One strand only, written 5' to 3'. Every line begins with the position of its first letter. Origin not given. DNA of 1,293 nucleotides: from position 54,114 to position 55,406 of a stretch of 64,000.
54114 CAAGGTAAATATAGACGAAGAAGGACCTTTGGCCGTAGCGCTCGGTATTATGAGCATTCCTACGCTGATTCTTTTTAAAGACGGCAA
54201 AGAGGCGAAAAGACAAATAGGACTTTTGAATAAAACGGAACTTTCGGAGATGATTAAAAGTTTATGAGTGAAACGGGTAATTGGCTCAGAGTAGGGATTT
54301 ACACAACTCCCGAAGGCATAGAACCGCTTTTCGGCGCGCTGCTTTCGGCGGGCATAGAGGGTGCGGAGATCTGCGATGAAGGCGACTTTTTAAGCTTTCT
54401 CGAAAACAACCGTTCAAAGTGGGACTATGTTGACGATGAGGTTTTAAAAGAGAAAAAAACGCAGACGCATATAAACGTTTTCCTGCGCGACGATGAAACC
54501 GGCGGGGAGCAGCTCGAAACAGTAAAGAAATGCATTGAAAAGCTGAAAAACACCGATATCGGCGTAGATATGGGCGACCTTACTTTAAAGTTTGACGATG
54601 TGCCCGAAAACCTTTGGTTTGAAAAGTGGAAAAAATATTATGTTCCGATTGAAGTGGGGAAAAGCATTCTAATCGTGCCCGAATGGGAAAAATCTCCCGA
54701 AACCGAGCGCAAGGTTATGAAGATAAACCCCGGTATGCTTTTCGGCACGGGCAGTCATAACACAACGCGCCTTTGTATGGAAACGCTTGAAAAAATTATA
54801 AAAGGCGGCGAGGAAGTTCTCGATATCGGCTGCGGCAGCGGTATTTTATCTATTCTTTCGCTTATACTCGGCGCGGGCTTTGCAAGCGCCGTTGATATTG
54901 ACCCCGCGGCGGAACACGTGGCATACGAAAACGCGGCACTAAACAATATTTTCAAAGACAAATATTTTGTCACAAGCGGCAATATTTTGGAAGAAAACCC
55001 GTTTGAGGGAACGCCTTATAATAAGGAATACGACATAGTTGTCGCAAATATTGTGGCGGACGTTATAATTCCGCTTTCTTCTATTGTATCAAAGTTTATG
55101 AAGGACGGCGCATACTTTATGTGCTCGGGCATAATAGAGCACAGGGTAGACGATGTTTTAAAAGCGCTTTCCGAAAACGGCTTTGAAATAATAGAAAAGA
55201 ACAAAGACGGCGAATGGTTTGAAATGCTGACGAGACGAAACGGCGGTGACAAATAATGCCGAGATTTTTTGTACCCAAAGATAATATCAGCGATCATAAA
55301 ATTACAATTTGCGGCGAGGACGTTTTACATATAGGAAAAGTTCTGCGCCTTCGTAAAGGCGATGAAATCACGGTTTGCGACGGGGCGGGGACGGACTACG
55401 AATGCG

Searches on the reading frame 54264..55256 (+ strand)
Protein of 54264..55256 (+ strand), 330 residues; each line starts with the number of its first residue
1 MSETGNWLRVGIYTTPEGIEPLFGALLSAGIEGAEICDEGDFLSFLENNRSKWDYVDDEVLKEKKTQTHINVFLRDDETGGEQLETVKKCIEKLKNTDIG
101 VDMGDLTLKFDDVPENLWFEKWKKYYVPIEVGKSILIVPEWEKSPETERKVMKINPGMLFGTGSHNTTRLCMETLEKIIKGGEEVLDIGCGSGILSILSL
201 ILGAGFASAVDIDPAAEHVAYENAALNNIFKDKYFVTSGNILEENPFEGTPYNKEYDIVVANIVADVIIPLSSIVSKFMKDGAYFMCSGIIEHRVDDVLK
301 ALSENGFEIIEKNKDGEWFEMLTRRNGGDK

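Call 32: find_encoding_contigs(protein=window:54264-55256:+, flank=10000, max_places=1)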
Protein window:54264-55256:+ (330 aa): 7 contigs read that carry it; 1 place shown.
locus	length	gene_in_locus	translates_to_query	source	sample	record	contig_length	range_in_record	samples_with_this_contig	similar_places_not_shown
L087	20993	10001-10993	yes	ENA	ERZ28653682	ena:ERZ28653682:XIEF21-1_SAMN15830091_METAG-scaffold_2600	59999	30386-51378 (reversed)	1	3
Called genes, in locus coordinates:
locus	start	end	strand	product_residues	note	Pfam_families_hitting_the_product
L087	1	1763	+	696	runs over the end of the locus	PF12437:GSIII_N, PF00120:Gln-synt_C, PF18318:Gln-synt_C-ter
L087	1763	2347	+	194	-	PF10688:Imp-YgjV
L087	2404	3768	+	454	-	PF00285:Citrate_synt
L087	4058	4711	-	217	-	-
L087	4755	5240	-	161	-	-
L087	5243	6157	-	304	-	-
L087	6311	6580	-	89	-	PF13451:zf_Tbcl, PF23477:zf_Tbcl_2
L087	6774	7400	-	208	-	PF04542:Sigma70_r2, PF08281:Sigma70_r4_2 (weak)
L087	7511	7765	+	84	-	-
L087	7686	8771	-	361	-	PF00497:SBP_bac_3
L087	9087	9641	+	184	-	PF07155:ECF-ribofla_trS, PF12822:ECF_trnsprt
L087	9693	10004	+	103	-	PF00085:Thioredoxin, PF13098:Thioredoxin_2, PF13905:Thioredoxin_8 (faint)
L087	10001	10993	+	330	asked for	PF06325:PrmA, PF05175:MTS (weak), PF13489:Methyltransf_23 (weak)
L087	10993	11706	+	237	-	PF20260:PUA_4, PF04452:Methyltrans_RNA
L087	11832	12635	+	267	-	PF00497:SBP_bac_3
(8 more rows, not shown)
